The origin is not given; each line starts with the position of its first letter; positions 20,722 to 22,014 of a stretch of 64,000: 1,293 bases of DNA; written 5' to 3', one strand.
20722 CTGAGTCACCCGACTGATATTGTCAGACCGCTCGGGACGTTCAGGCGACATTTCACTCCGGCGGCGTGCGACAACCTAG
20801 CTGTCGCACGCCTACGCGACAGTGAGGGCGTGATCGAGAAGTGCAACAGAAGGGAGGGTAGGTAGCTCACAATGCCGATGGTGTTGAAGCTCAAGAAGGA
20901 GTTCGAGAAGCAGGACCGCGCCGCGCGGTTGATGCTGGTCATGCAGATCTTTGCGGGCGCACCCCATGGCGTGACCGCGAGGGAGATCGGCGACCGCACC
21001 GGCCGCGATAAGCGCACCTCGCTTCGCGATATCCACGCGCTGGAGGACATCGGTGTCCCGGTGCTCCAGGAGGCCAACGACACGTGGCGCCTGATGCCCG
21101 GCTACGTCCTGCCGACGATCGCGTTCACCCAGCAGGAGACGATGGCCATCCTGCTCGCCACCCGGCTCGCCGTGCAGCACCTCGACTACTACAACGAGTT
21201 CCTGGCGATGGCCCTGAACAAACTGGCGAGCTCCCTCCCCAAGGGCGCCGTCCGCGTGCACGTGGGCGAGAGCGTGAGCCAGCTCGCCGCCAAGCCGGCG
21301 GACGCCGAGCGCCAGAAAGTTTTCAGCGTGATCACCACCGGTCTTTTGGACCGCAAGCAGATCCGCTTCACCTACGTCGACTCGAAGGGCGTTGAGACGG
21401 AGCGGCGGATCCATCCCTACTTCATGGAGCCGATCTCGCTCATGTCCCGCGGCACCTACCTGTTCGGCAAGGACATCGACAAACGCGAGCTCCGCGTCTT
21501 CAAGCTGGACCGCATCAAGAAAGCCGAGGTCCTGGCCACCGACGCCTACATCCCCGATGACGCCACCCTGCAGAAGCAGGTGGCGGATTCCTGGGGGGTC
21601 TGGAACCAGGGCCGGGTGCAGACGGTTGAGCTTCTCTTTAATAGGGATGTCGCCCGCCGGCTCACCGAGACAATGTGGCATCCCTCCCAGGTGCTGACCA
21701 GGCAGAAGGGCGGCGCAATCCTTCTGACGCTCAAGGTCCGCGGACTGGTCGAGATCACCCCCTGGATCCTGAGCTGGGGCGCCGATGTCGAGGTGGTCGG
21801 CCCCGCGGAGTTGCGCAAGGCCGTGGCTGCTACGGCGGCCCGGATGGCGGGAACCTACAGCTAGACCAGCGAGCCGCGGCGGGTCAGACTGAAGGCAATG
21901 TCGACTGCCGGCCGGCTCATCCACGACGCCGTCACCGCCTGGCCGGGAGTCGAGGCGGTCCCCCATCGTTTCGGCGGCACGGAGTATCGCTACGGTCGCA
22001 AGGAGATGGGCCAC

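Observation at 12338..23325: A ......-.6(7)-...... palindrome recurs at six promoter-proximal sites and defines a local regulon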

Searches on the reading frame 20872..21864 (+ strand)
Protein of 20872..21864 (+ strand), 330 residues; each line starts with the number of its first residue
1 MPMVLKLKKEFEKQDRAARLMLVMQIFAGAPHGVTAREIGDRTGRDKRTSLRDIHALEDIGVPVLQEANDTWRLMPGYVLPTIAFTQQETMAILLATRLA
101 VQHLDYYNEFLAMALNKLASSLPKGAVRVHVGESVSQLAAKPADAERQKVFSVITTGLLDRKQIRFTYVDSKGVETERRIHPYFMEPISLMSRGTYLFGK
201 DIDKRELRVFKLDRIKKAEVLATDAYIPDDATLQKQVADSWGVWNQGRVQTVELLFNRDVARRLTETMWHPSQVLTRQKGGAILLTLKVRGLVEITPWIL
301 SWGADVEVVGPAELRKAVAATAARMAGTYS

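Call 8: search_protein_families(library=pfam, proteins=[window:20872-21864:+], max_evalue=0.01)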
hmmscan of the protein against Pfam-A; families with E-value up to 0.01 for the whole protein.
window:20872-21864:+ (330 aa): 3 families
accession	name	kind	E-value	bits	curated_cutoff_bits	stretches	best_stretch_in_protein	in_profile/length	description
PF25583.1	WCX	-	6.6e-19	68.5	23.9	1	250-326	3-76/76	WCX domain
PF13280.12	WYL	-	3.3e-13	49.9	21.8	1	150-220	2-70/70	WYL domain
PF08279.18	HTH_11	-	0.00012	22.3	25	1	19-68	1-50/55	HTH domain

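Call 10: find_related_loci(query=window:20872-21864:+, collection=genome_contigs, flank=10000)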
Query window:20872-21864:+ (330 aa) in genome_contigs; peptide patterns used: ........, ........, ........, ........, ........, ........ (x = any residue, [..] = any of these).
121 stretches matched a pattern; 55 encode a relative of the query (tblastn E <= 1e-3); 55 distinct loci.
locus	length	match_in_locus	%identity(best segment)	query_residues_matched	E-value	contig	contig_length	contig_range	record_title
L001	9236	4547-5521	86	6-330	0e+0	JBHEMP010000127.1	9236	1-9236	MAG: Candidatus Dormibacteria bacterium isolate S3_bin.41.orig S3_k141_2669392, whole genome shotgun sequence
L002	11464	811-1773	48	10-330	1e-93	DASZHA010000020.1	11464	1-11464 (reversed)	MAG TPA_asm: Candidatus Dormiibacterota bacterium isolate SMAG_U6563 k141_3005825, whole genome shotgun sequence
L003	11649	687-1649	47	10-330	5e-92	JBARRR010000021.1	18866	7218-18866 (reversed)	MAG: Candidatus Dormiibacterota bacterium isolate MFD13499_ilm_asm_bin2 k127_66734, whole genome shotgun sequence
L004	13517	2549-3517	37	13-330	2e-53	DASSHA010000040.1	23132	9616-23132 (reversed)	MAG TPA_asm: Candidatus Limnocylindrales bacterium isolate SMAG_U1047 k141_242070, whole genome shotgun sequence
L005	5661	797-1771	37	13-329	8e-52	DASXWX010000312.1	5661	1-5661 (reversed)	MAG TPA_asm: Candidatus Limnocylindrales bacterium isolate SMAG_U4782 k141_608628, whole genome shotgun sequence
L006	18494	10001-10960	36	13-329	1e-51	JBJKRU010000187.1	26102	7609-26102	MAG: Candidatus Limnocylindrales bacterium isolate Bin_66 S1Ck127_2035877_flag_0_multi_8.0996_len_26102, whole genome sh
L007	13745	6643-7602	35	13-329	4e-51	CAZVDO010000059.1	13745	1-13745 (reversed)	MAG TPA_asm: uncultured Anaerolinea sp. isolate SRP237561_co1_326 genome assembly, contig: NODE_8055_length_13745_cov_10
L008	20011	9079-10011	37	13-321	7e-51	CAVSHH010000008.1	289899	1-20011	MAG: uncultured Chloroflexia bacterium isolate MFD05684.bin.1.417 genome assembly, contig: contig_60163, whole genome sh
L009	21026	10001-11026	35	3-330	9e-51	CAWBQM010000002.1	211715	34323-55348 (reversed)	MAG: uncultured Chloroflexia bacterium isolate MFD01721.bin.2.83 genome assembly, contig: contig_36536, whole genome sho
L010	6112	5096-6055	35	13-329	1e-49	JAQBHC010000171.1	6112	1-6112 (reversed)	MAG: Chloroflexota bacterium isolate MAG_452_bin-14 452_bin-14_ctg-171, whole genome shotgun sequence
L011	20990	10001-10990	35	3-330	3e-49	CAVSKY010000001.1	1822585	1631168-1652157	MAG: uncultured Chloroflexia bacterium isolate MFD09206.bin.1.75 genome assembly, contig: contig_1289, whole genome shot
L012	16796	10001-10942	35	13-318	5e-49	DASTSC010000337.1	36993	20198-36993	MAG TPA_asm: Candidatus Limnocylindrales bacterium isolate SMAG_U2270 k141_218586, whole genome shotgun sequence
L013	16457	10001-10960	34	13-329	6e-49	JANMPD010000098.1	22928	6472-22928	MAG: Chloroflexota bacterium isolate OTE_51_metabat_66 OTE_51_k141_4999270, whole genome shotgun sequence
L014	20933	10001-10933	35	13-321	4e-49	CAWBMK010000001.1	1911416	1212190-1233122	MAG: uncultured Chloroflexia bacterium isolate MFD02242.bin.1.310 genome assembly, contig: contig_11519, whole genome sh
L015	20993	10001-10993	33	2-329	5e-48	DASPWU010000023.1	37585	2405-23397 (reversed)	MAG TPA_asm: Candidatus Limnocylindria bacterium isolate SMAG_U11549 k141_605957, whole genome shotgun sequence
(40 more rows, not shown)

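Call 18: find_homologous_proteins(query=window:20872-21864:+, max_evalue=1e-40)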
Query window:20872-21864:+ (330 aa): 52 proteins with E <= 1e-40 among 8000 candidates.
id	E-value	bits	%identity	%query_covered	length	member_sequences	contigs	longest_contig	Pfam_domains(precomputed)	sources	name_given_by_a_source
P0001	8.9e-211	716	100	99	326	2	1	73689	PF13280.13,PF25583.2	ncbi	ncbi:MAG: helix-turn-helix transcriptional regulator [Candidatus Dormibacteria bacterium]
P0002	2.4e-176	603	88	93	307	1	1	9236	PF08279.19,PF13280.13,PF25583.2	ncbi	ncbi:MAG: helix-turn-helix transcriptional regulator [Candidatus Dormibacteria bacterium]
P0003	1.1e-174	598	81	100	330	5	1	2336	PF08279.19,PF13280.13,PF25583.2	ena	-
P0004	4.7e-161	553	79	94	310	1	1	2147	PF08279.19,PF13280.13,PF25583.2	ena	-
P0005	2.1e-149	515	70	98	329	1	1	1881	PF13280.13,PF25583.2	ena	-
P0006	6.8e-146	503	69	98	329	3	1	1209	PF08279.19,PF13280.13,PF25583.2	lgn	-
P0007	9.9e-134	463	64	98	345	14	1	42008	PF08279.19,PF13280.13,PF25583.2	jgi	jgi:proteasome accessory factor B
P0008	4.9e-132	458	65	98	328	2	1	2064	PF08279.19,PF13280.13,PF25583.2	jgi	jgi:proteasome accessory factor B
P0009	2.9e-131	455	63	98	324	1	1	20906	PF08279.19,PF13280.13,PF25583.2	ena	-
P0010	9.0e-131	454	65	98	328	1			PF13280.13,PF25583.2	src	-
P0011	2.9e-130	452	65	98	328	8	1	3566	PF08279.19,PF13280.13,PF25583.2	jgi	jgi:predicted DNA-binding transcriptional regulator YafY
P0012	1.2e-128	447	63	97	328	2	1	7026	PF08279.19,PF13280.13,PF25583.2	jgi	jgi:predicted DNA-binding transcriptional regulator YafY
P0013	1.5e-125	436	60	98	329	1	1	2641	PF13280.13,PF25583.2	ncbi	-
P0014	1.6e-125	436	64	97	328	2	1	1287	PF08279.19,PF13280.13,PF25583.2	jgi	jgi:predicted DNA-binding transcriptional regulator YafY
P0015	5.0e-125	435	62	98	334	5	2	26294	PF08279.19,PF13280.13,PF25583.2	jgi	-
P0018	7.5e-120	418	62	98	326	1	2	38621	PF08279.19,PF13280.13,PF25583.2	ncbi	ncbi:MAG: WYL domain-containing protein [Candidatus Dormibacteria bacterium]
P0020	1.2e-118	414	61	97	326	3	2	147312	PF08279.19,PF13280.13,PF25583.2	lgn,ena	-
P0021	5.5e-117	408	59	97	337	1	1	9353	PF08279.19,PF13280.13,PF25583.2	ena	-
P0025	2.2e-87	311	48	97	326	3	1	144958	PF08279.19,PF13280.13,PF25583.2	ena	-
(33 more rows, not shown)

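Call 19: find_encoding_contigs(protein=P0007, flank=10000, max_places=2)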
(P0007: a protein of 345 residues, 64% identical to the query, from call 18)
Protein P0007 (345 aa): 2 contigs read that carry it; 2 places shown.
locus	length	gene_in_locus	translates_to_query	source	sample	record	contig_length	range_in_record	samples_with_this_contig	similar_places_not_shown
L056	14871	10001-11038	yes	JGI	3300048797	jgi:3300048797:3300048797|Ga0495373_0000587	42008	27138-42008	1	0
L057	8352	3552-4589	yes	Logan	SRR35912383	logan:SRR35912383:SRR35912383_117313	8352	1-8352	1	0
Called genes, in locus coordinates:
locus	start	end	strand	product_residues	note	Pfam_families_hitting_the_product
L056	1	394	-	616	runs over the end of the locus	PF03235:GmrSD_N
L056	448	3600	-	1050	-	PF00580:UvrD-helicase, PF13245:AAA_19, PF13604:AAA_30 (faint), PF13361:UvrD_C, PF13538:UvrD_C_2 (faint), PF12705:PDDEXK_1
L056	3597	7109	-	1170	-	PF00580:UvrD-helicase, PF13245:AAA_19, PF13604:AAA_30 (faint), PF13361:UvrD_C, PF13538:UvrD_C_2 (faint), PF12705:PDDEXK_1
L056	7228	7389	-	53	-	-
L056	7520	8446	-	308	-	PF22552:TY-Chap3 (weak), PF10722:YbjN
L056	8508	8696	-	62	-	-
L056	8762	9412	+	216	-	PF04250:DUF429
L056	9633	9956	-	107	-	-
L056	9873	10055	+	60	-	-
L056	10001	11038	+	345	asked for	PF08279:HTH_11 (weak), PF13280:WYL, PF25583:WCX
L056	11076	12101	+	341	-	PF20208:ARPP-1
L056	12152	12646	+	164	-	-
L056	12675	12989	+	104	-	-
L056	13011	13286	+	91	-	-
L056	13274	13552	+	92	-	-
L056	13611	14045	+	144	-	PF12728:HTH_17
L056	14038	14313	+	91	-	PF21531:Rv2175c_wHTH (weak), PF12728:HTH_17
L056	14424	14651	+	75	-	-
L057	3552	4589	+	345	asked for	PF08279:HTH_11 (weak), PF13280:WYL, PF25583:WCX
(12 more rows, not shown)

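Call 20: find_encoding_contigs(protein=P0018, flank=10000, max_places=2)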
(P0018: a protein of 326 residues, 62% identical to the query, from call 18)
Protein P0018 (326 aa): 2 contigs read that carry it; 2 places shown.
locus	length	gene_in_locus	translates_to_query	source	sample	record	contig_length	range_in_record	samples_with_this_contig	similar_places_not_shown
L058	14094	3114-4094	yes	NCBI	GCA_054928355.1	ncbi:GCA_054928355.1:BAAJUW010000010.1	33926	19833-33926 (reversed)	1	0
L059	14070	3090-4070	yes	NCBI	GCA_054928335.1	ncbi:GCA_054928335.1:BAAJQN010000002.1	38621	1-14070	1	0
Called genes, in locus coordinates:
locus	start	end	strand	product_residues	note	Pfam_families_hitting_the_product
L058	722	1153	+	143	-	-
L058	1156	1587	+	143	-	PF01850:PIN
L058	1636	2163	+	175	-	PF22784:PTP-SAK, PF05706:CDKN3 (weak), PF22785:Tc-R-P, PF00782:DSPc (weak), PF22741:PTP-NADK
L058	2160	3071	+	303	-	PF03747:ADP_ribosyl_GH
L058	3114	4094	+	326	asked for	PF08279:HTH_11 (weak), PF13280:WYL, PF25583:WCX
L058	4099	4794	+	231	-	-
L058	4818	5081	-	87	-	-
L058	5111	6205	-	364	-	PF02012:BNR (faint), PF15902:Sortilin-Vps10 (weak)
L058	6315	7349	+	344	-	PF20208:ARPP-1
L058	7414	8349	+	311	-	-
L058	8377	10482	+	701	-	-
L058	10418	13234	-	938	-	PF00486:Trans_reg_C, PF03704:BTAD, PF13191:AAA_16, PF13401:AAA_22 (weak), PF17874:TPR_MalT (weak), PF13181:TPR_8 (faint), PF00515:TPR_1 (faint), PF13424:TPR_12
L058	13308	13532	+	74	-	PF00196:GerE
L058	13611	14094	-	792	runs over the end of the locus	-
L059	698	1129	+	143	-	-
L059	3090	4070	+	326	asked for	PF08279:HTH_11 (weak), PF13280:WYL, PF25583:WCX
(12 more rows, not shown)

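Call 21: find_encoding_contigs(protein=P0020, flank=10000, max_places=2)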
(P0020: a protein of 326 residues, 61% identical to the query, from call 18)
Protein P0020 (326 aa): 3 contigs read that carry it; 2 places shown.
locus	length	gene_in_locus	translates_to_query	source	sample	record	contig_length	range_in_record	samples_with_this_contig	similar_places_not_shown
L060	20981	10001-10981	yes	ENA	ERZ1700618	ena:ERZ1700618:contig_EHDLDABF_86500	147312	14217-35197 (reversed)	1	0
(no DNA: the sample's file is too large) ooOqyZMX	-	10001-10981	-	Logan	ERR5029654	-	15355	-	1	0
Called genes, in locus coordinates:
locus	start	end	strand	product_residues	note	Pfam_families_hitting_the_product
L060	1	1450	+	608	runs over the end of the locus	PF12102:MrcB_N, PF00004:AAA (weak), PF07728:AAA_5, PF13401:AAA_22 (weak), PF28529:McrB_lid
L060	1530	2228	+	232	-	PF10117:McrBC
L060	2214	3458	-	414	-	-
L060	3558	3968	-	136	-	-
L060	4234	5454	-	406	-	PF01637:ATPase_2, PF13173:AAA_14 (faint)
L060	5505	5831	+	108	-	-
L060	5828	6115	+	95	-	-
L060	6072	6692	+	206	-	-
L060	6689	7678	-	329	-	PF14020:DUF4236, PF07719:TPR_2 (faint), PF13432:TPR_16 (faint), PF14559:TPR_19 (faint), PF00515:TPR_1 (faint)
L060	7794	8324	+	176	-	PF22784:PTP-SAK, PF22741:PTP-NADK, PF00782:DSPc (weak), PF22785:Tc-R-P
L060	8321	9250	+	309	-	PF03747:ADP_ribosyl_GH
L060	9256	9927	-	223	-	PF22552:TY-Chap3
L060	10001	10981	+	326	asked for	PF08279:HTH_11 (weak), PF13280:WYL, PF25583:WCX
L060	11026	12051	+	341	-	PF20208:ARPP-1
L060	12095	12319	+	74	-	PF01402:RHH_1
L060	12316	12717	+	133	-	PF01850:PIN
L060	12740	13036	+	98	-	PF02604:PhdYeFM_antitox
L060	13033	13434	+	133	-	PF01850:PIN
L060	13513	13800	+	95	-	-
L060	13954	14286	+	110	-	-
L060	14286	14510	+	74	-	-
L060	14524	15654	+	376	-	PF00089:Trypsin, PF13365:Trypsin_2, PF00595:PDZ (weak), PF13180:PDZ_2, PF17820:PDZ_6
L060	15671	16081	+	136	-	-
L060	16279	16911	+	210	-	PF02589:LUD_dom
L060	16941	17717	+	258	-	PF00106:adh_short, PF08659:KR, PF13561:adh_short_C2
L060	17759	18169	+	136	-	-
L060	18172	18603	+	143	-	PF01850:PIN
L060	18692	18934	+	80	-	PF02604:PhdYeFM_antitox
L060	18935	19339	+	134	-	PF01850:PIN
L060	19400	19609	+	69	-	PF01402:RHH_1 (faint)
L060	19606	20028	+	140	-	PF01850:PIN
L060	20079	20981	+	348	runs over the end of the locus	PF01699:Na_Ca_ex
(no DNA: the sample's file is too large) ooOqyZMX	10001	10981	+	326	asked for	PF08279:HTH_11 (weak), PF13280:WYL, PF25583:WCX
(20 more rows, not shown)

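Call 28: find_encoding_contigs(protein=P0009, flank=10000, max_places=1)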
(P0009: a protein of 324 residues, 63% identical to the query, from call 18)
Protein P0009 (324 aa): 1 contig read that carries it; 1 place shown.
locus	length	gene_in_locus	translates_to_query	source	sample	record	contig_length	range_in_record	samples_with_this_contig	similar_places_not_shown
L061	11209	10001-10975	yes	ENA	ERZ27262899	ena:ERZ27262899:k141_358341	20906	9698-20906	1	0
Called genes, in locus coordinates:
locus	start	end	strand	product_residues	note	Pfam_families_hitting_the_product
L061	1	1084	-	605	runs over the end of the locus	PF01170:UPF0020 (faint), PF01555:N6_N4_Mtase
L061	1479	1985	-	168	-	-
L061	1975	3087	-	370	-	-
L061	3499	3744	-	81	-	PF05066:HARE-HTH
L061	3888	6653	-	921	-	PF02463:SMC_N (faint), PF13476:AAA_23 (weak), PF13514:AAA_27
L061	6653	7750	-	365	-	PF00149:Metallophos, PF12850:Metallophos_2 (weak)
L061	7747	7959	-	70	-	-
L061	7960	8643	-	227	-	PF01966:HD (faint), PF13328:HD_4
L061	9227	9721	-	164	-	-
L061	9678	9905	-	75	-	-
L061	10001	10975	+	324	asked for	PF08279:HTH_11, PF13280:WYL, PF25583:WCX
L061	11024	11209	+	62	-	?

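Call 29: find_encoding_contigs(protein=P0015, flank=10000, max_places=1)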
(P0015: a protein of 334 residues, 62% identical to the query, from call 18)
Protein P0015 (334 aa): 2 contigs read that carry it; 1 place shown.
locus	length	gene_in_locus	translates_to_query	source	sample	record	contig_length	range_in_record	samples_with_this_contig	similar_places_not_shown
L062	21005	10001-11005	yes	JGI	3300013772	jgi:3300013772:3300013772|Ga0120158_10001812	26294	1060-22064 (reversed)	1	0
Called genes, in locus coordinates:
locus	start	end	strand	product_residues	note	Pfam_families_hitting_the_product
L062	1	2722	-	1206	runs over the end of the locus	-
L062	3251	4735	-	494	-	PF01443:Viral_helicase1 (weak)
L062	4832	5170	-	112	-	-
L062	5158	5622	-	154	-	-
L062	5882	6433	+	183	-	-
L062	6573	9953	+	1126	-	PF13482:RNase_H_2, PF13245:AAA_19 (weak), PF13604:AAA_30, PF01443:Viral_helicase1 (faint), PF13086:AAA_11 (weak), PF13087:AAA_12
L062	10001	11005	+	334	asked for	PF08279:HTH_11 (weak), PF13280:WYL, PF25583:WCX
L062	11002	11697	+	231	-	PF04250:DUF429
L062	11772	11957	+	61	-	-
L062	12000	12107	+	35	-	-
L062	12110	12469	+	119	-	-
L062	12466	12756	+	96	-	-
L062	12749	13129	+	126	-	-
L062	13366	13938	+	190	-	PF13274:SocA_Panacea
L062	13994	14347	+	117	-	-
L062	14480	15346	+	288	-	-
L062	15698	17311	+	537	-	-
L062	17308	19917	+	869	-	-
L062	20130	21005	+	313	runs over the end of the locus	PF03602:Cons_hypoth95 (faint), PF01555:N6_N4_Mtase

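Call 30: find_encoding_contigs(protein=P0021, flank=10000, max_places=1)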
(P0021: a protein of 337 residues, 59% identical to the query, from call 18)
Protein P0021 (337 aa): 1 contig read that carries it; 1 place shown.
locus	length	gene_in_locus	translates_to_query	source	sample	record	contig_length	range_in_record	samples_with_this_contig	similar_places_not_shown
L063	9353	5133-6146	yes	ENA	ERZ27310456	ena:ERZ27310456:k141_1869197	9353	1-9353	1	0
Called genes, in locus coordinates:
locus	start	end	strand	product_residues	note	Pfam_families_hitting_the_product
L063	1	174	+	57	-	?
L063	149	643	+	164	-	PF10604:Polyketide_cyc2, PF08327:AHSA1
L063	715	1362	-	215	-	PF01638:HxlR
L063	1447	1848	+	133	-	PF12680:SnoaL_2, PF14534:DUF4440 (weak)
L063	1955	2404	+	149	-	PF13328:HD_4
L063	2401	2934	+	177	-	PF22784:PTP-SAK, PF22741:PTP-NADK, PF22785:Tc-R-P, PF00782:DSPc (weak)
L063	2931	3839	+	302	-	PF03747:ADP_ribosyl_GH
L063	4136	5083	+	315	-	PF01734:Patatin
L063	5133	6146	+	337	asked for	PF08279:HTH_11, PF13280:WYL, PF25583:WCX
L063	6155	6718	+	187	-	PF01872:RibD_C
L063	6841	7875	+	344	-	PF20208:ARPP-1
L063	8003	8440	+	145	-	-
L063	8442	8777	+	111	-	-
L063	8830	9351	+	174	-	?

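Call 31: find_encoding_contigs(protein=P0025, flank=10000, max_places=1)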
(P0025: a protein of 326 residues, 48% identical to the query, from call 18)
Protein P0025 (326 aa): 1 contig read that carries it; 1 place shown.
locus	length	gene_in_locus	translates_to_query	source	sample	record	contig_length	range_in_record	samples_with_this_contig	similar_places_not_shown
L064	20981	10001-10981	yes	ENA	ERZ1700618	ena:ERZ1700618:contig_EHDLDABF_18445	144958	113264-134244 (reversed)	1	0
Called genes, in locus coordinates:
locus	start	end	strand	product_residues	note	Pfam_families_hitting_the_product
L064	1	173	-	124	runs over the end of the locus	PF00190:Cupin_1, PF12973:Cupin_7 (weak), PF05899:Cupin_3 (weak), PF02311:AraC_binding, PF07883:Cupin_2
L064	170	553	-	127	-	-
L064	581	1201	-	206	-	-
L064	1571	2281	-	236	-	PF03746:LamB_YcsF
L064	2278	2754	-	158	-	PF02626:CT_A_B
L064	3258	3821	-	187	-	PF02682:CT_C_D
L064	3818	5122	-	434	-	PF08245:Mur_ligase_M, PF02875:Mur_ligase_C, PF27239:FOL3_C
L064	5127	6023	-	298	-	PF00763:THF_DHG_CYH, PF02882:THF_DHG_CYH_C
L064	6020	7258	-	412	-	PF01969:Ni_insertion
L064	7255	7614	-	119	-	PF02152:FolB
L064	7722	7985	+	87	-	PF12844:HTH_19, PF13413:HTH_25 (faint), PF13560:HTH_31, PF01381:HTH_3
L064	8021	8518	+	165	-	PF13302:Acetyltransf_3 (weak), PF13420:Acetyltransf_4, PF00583:Acetyltransf_1, PF13508:Acetyltransf_7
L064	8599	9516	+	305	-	PF08240:ADH_N, PF00107:ADH_zinc_N, PF13602:ADH_zinc_N_2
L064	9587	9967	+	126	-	-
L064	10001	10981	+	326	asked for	PF08279:HTH_11 (weak), PF13280:WYL, PF25583:WCX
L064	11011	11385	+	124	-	-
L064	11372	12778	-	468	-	PF00903:Glyoxalase (weak)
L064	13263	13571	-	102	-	-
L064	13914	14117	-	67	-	-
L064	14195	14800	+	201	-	PF13193:AMP-binding_C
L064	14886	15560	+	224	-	PF01184:Gpr1_Fun34_YaaH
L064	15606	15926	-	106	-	PF08734:GYD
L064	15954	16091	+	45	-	-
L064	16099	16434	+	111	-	PF17648:Luciferase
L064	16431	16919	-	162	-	PF12680:SnoaL_2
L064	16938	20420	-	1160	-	PF13482:RNase_H_2, PF13086:AAA_11 (weak), PF13604:AAA_30, PF13087:AAA_12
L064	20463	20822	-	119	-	-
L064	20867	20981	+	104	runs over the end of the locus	PF00296:Bac_luciferase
